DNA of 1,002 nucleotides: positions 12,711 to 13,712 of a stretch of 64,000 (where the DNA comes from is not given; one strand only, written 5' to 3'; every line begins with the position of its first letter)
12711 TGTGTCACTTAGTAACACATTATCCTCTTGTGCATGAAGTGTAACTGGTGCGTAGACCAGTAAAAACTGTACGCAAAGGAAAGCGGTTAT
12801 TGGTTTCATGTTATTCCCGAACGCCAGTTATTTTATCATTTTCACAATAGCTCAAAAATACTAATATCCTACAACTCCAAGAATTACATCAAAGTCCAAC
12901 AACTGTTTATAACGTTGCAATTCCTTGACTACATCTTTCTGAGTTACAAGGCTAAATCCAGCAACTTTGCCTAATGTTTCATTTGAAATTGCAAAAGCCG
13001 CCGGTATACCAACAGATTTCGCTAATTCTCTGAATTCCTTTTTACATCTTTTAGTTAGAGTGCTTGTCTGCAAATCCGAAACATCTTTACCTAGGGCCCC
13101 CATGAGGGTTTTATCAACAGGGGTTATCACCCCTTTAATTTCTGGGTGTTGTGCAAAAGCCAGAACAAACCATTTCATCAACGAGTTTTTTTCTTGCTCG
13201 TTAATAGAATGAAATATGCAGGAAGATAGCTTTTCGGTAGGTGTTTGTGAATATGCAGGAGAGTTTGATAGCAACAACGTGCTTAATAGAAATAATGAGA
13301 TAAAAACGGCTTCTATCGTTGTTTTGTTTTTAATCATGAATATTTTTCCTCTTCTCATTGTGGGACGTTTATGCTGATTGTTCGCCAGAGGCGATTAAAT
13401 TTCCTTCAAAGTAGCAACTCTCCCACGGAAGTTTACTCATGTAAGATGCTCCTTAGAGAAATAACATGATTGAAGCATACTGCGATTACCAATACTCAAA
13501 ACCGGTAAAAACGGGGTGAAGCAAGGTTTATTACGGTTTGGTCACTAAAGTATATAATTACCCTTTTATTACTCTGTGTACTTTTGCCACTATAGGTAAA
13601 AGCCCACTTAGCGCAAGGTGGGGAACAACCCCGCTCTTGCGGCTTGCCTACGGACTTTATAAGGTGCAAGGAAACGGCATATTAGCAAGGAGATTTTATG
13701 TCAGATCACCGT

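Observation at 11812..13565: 1.7-kb AT-rich insert (acidic mini-ORF, XRE regulator, secreted ankyrin, secreted unknown protein) flanked by perfect 20-bp inverted repeats; core 12-mer recurs four times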

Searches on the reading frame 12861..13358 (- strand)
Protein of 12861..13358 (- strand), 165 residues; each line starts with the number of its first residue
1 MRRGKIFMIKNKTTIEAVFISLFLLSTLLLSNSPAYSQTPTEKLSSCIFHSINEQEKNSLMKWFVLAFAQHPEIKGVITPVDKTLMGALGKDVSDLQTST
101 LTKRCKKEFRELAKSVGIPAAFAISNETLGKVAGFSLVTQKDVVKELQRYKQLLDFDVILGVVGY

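Call 10: search_protein_families(library=pfam, proteins=[window:12861-13358:-], max_evalue=0.01)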
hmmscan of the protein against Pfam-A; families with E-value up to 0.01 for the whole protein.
window:12861-13358:- (165 aa): 0 families

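Call 72: search_protein_families(library=ncbifam, proteins=[window:12861-13358:-], max_evalue=0.01)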
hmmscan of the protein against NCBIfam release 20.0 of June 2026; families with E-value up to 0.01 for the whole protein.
window:12861-13358:- (165 aa): 0 families

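Call 73: search_protein_families(library=phrogs, proteins=[window:12861-13358:-], max_evalue=0.01)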
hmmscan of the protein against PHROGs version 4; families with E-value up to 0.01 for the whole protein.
window:12861-13358:- (165 aa): 0 families

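Call 74: search_protein_representatives(protein=window:12861-13358:-)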
Query: 165 residues. Proteins with E-value up to 0.001 (for the whole library): 311; up to 1e-10: 6; up to 1e-30: 1. The best 150 are listed.
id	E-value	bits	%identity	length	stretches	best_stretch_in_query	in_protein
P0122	1.0e-95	334.1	100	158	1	8-165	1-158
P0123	1.6e-16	77.1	33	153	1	20-161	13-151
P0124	2.6e-12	63.5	30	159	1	29-159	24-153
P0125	3.8e-11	59.7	32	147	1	19-160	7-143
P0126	8.3e-11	58.6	35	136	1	24-147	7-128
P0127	1.0e-10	58.3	34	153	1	14-162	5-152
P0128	1.1e-10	58.2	31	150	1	23-157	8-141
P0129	6.2e-10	55.7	31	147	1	18-156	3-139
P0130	9.7e-10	55.1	29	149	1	28-157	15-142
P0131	1.2e-09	54.9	32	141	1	24-160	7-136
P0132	1.8e-09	54.3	30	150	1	19-162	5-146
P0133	1.9e-09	54.2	30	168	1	42-153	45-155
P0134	2.1e-09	54.0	28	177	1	7-157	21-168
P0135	3.1e-09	53.5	29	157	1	29-163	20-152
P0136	3.2e-09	53.4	28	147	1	27-157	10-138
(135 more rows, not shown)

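Call 76: search_protein_families(library=pfam, alignment_id=A4, max_evalue=0.01)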
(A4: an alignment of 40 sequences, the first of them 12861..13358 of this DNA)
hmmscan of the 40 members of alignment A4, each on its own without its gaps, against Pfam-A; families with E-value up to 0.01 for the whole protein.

A. member 1, window:12861-13358:- (165 aa): 0 families

B. families by the number of members that match (of 40 scanned): 2 families
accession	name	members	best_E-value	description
PF09893.14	DUF2120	1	0.0059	Uncharacterized protein conserved in archaea (DUF2120)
PF19065.6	P8_CR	1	0.0085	Minor capsid protein P8 central region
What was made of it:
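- Tried and rejected: No Pfam, NCBIfam or PHROG family (calls 10, 72, 73, 76).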

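Call 88: predict_structure(alignment_id=A4)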
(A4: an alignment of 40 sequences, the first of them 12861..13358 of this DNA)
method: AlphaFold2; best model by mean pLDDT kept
length: 165 residues; sequences in the alignment: 40
mean_pLDDT: 91.3   pTM: 0.74
mean pLDDT of the five models: 91.3, 91.3, 91.2, 90.8, 90.5
residues with pLDDT >= 90: 133; 70-90: 18; 50-70: 11; < 50: 3
segments of 3 or more residues with pLDDT < 50: none
pLDDT, mean of each block of 10 residues (from residue 1): 51 74 90 83 98 97 96 94 96 98 98 98 98 96 97 96 92
secondary structure, 60 per line:
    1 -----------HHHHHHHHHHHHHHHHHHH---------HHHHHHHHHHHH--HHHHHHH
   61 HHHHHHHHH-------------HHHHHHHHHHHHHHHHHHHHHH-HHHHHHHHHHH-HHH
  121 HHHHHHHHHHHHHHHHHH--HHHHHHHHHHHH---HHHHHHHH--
elements in order: H12-30 H40-51 H54-69 H83-104 H106-116 H118-138 H141-152 H156-163

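Call 91: fold_search(model_id=the predicted structure, library=pdb)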
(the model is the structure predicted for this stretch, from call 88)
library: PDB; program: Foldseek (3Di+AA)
matches with E <= 10: 76; with E <= 0.001: 0
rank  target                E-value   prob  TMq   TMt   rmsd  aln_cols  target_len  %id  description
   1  2zop_A                1.6e+00  0.14  0.22  0.28   9.9       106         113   18  X-ray crystal structure of a CRISPR-associated Cmr5 family protein from Thermus thermophilus HB8 (released 2009-02-10)
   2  4fp4_A                2.4e+00  0.13  0.23  0.17  21.2       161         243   12  Crystal structure of isoprenoid synthase a3mx09 (target efi-501993) from pyrobaculum calidifontis (released 2012-07-11)
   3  4c3e_M                2.5e+00  0.05  0.15  0.15  18.8       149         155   15  HRSV M2-1 mutant S58D S61D, P21 crystal (released 2014-01-22)
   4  3lg7_A                2.7e+00  0.07  0.17  0.21  15.9       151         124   10  Crystal structure of HIV epitope-scaffold 4E10_S0_1EZ3A_002_C (released 2010-09-22)
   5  3lg7_C                2.8e+00  0.07  0.17  0.21  16.0       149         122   11  Crystal structure of HIV epitope-scaffold 4E10_S0_1EZ3A_002_C (released 2010-09-22)
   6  9n22_K                3.3e+00  0.11  0.21  0.17  14.3       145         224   10  Y20S (Sec18-Sec17-Sec9-Sso1-Snc1) EDTA - Class 2 (released 2025-10-01)
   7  2zop_B                3.3e+00  0.08  0.21  0.27   9.7       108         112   15  X-ray crystal structure of a CRISPR-associated Cmr5 family protein from Thermus thermophilus HB8 (released 2009-02-10)
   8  2vhb_A                3.7e+00  0.08  0.21  0.23  12.1       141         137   11  AZIDE ADDUCT OF THE BACTERIAL HEMOGLOBIN FROM VITREOSCILLA STERCORARIA (released 1998-02-25)
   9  6q6b_B                3.7e+00  0.07  0.19  0.25  16.7       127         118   12  Structure of the copper storage protein, Ccsp, from Streptomyces lividans loaded with 10 copper equivalents (released 2019-07-10)
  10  8eja_B                3.9e+00  0.08  0.20  0.27  11.8       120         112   12  Computational design of potent and selective inhibitors of Bak and Bax (released 2024-03-20)
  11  7dih_B                3.9e+00  0.06  0.18  0.21  16.0       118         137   15  Crystal structure of Thermoglobin Y29F mutant in complex with imidazole (released 2021-01-20)
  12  4h8s_B                3.9e+00  0.04  0.17  0.10  28.6       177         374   15  Crystal structure of human APPL2BARPH domain (released 2012-10-17)
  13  4c3e_E                3.9e+00  0.03  0.15  0.15  18.8       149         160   15  HRSV M2-1 mutant S58D S61D, P21 crystal (released 2014-01-22)
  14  2zop_F                4.1e+00  0.06  0.18  0.23  10.2       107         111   13  X-ray crystal structure of a CRISPR-associated Cmr5 family protein from Thermus thermophilus HB8 (released 2009-02-10)
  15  7q83_B                4.3e+00  0.07  0.21  0.22  13.4       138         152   12  Crystal structure of S. cerevisiae Sso2 in complex with the pleckstrin homology domain of Sec3 (released 2022-08-31)
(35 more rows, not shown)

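Call 93: find_homologous_proteins(query=A4, max_evalue=1e-8)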
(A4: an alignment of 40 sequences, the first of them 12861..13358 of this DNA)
Query A4 (40 sequences) (165 aa, profile of the alignment): 191 proteins with E <= 1e-8 among 6443 candidates; the best 120 are listed.
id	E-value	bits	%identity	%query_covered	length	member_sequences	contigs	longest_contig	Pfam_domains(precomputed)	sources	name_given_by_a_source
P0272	2.3e-49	185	32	82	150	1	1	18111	-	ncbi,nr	ncbi:MAG: hypothetical protein HY081_11155 [Gammaproteobacteria bacterium]|nr:hypothetical protein [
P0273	2.2e-48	182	27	75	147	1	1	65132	-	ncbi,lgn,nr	ncbi:MAG: hypothetical protein EPO06_07410 [Burkholderiaceae bacterium]|nr:MAG: hypothetical protein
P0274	7.4e-48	180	27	78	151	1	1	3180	-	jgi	jgi:hypothetical protein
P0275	2.0e-47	179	27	78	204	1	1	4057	-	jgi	jgi:hypothetical protein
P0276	2.0e-46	175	25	79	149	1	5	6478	-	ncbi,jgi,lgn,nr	ncbi:MAG: hypothetical protein JF607_27990 [Burkholderiales bacterium]|jgi:hypothetical protein|nr:h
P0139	2.1e-46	175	27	94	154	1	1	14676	-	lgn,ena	-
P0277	2.3e-46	175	32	80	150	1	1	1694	-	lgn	-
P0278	1.1e-45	173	31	84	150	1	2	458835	-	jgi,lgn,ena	jgi:hypothetical protein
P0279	2.7e-45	172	31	83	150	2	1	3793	-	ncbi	-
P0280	3.1e-45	171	28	87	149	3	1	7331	-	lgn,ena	-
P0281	3.1e-45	171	25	75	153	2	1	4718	-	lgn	-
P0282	3.5e-45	171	28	70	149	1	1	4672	-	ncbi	-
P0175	4.1e-45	171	27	85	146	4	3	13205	-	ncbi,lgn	-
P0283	4.2e-45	171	30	70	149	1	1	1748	-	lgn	-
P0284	4.5e-45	171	25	80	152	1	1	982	-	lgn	-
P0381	7.2e-39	151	26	73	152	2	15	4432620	-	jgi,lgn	jgi:hypothetical protein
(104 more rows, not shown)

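Call 94: find_encoding_contigs(protein=P0278, flank=4000, max_places=2)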
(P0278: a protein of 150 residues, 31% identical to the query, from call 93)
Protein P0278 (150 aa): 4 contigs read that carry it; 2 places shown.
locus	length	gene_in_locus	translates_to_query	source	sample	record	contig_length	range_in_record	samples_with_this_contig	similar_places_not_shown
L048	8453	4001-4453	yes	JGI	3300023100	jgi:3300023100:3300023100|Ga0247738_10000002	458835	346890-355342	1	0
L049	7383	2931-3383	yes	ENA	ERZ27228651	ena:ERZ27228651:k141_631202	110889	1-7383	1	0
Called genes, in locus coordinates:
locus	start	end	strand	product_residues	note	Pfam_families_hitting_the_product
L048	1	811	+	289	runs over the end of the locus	PF03959:FSH1 (weak), PF00561:Abhydrolase_1 (faint)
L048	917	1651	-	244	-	PF04402:SIMPL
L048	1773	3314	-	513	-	PF03572:Peptidase_S41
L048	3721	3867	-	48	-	-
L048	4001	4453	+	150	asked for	-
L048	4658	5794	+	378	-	PF08331:QueG_DUF1730, PF13187:Fer4_9 (faint), PF13237:Fer4_10 (faint), PF13484:Fer4_16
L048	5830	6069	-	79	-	-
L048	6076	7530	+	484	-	PF03446:NAD_binding_2, PF00393:6PGD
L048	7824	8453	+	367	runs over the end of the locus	-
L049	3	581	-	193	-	?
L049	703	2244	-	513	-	PF03572:Peptidase_S41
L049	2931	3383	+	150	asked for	-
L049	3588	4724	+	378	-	PF08331:QueG_DUF1730, PF13187:Fer4_9 (faint), PF13237:Fer4_10 (faint), PF13484:Fer4_16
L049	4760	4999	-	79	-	-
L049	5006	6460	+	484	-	PF03446:NAD_binding_2, PF00393:6PGD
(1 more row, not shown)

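Call 95: find_encoding_contigs(protein=P0381, flank=4000, max_places=2)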
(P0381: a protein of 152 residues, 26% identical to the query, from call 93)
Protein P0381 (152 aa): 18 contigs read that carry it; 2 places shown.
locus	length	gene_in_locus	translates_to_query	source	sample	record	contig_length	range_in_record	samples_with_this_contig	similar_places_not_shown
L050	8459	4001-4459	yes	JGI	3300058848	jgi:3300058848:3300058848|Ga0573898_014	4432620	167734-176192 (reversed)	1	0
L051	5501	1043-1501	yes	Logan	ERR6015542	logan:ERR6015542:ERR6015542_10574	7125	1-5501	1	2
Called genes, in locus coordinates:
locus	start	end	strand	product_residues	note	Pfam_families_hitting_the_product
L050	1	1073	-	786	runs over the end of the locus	PF00577:Usher, PF13953:PapC_C (weak)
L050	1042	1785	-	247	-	PF00345:PapD_N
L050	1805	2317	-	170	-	PF05229:SCPU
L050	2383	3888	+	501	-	PF00270:DEAD, PF04851:ResIII (weak), PF00271:Helicase_C, PF03880:DbpA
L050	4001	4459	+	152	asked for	-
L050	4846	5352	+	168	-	PF26512:SOI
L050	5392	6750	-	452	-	PF26769:HAMP_PhoQ, PF02518:HATPase_c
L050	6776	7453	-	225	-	PF00072:Response_reg, PF00486:Trans_reg_C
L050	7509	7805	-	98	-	-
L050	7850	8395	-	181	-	PF13441:Gly-zipper_YMGG (weak), PF05433:Rick_17kDa_Anti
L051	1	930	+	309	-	?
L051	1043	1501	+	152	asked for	-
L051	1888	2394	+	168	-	PF26512:SOI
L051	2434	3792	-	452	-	PF26769:HAMP_PhoQ, PF02518:HATPase_c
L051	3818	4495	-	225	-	PF00072:Response_reg, PF00486:Trans_reg_C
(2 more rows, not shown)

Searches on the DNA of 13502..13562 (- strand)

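Call 35: search_dna_similar(query=window:13502-13562:-, collection=plasmids, mode=distant, max_evalue=10, max_rows=30)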
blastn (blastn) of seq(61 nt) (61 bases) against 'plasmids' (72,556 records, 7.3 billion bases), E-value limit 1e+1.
No match.
